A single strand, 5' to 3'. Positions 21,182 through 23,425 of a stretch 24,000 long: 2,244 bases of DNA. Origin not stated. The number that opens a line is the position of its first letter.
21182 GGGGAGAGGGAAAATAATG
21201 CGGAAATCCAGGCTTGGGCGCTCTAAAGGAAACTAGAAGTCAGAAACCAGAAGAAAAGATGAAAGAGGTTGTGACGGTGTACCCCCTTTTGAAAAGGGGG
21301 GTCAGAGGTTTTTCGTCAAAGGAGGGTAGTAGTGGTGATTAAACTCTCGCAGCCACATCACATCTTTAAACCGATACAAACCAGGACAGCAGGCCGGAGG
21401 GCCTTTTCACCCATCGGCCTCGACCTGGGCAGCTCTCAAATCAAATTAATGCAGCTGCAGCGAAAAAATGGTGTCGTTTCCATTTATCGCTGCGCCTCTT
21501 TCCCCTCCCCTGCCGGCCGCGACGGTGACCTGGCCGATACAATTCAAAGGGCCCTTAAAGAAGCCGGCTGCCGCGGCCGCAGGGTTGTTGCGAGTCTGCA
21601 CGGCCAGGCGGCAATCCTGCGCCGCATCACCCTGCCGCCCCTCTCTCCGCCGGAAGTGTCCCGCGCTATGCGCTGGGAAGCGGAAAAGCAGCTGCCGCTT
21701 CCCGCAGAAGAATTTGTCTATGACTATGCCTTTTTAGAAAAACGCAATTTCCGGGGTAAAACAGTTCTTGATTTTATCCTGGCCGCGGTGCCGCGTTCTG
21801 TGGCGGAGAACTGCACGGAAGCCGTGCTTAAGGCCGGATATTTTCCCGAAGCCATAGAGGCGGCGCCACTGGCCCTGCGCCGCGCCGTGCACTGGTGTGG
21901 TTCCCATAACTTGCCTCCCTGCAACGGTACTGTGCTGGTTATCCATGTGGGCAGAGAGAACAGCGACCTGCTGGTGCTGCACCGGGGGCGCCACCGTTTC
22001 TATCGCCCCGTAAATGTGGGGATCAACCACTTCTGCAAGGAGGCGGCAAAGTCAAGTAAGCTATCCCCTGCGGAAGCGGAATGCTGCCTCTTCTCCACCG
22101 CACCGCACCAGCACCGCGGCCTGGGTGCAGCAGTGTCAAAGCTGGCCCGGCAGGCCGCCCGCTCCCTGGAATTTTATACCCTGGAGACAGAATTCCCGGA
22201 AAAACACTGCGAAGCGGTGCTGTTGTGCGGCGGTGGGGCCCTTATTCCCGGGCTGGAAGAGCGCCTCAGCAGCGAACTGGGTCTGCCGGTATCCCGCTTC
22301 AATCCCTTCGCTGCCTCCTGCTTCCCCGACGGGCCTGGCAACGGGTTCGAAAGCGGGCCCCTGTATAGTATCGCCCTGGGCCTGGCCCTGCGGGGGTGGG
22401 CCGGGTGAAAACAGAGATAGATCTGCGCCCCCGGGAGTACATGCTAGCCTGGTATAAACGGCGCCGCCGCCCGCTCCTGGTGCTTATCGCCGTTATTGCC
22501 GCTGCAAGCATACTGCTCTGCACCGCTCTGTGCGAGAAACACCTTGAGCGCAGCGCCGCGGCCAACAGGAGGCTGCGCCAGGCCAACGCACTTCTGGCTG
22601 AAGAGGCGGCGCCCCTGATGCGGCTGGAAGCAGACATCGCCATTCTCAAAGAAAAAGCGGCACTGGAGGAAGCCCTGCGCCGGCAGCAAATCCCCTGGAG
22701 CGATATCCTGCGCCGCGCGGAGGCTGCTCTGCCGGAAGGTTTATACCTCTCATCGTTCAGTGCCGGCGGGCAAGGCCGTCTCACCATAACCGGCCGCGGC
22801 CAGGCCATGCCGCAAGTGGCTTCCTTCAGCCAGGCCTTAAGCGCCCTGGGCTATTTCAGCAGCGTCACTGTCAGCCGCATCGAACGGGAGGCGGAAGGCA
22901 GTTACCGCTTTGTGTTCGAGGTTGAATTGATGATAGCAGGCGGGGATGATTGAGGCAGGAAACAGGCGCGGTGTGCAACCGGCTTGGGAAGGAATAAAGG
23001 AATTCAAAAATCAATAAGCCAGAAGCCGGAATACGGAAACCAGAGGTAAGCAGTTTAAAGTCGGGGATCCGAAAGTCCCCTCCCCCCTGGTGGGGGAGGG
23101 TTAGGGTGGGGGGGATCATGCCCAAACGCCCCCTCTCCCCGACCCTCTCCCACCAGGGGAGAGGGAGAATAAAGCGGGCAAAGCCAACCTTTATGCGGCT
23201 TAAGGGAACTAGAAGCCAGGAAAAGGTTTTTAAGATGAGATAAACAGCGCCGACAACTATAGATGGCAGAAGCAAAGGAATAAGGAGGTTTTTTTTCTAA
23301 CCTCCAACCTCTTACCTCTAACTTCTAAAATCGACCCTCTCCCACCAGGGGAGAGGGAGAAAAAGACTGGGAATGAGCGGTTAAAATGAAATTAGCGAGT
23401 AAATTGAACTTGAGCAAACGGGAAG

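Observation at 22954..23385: A five-module composite repeat fills the 432-nt pilN-pilO spacer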

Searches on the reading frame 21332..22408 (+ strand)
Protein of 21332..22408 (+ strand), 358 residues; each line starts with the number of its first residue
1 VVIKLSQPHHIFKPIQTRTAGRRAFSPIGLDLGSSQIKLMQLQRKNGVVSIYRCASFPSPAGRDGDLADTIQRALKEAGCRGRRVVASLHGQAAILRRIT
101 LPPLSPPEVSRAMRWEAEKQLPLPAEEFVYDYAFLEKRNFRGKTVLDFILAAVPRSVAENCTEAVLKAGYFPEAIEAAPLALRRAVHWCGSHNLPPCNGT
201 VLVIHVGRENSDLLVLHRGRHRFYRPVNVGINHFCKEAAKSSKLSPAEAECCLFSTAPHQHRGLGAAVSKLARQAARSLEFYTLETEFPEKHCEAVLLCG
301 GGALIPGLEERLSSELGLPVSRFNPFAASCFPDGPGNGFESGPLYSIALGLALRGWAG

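Call 10: search_protein_families(library=pfam, proteins=[window:21332-22408:+])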
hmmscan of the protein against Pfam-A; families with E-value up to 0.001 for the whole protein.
window:21332-22408:+ (358 aa): 2 families
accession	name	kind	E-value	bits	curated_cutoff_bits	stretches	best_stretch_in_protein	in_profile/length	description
PF11104.14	PilM_2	-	8.7e-33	114.1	27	1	29-355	1-339/340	Type IV pilus assembly protein PilM;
PF14450.12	FtsA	-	2.2e-05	25.2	31.8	1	203-328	2-124/127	Cell division protein FtsA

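Call 25: find_related_loci(query=window:21332-22408:+, collection=metagenome_contigs, flank=10000)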
Query window:21332-22408:+ (358 aa) in metagenome_contigs; peptide patterns used: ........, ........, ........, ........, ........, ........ (x = any residue, [..] = any of these).
87 stretches matched a pattern; 2 encode a relative of the query (tblastn E <= 1e-3); 2 distinct loci.
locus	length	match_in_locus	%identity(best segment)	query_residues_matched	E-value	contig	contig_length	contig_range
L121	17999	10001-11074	86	1-358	0e+0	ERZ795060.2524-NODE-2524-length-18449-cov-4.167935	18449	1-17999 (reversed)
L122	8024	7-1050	88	11-358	0e+0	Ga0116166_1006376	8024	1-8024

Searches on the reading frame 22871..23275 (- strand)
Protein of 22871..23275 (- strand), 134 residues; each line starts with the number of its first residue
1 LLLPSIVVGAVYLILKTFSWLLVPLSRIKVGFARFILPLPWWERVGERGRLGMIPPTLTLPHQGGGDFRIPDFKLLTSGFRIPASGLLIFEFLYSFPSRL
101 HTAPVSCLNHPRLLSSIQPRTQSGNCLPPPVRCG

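Call 115: search_protein_families(library=pfam, proteins=[window:22871-23275:-], max_evalue=0.01)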
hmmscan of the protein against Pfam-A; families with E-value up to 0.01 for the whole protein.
window:22871-23275:- (134 aa): 0 families
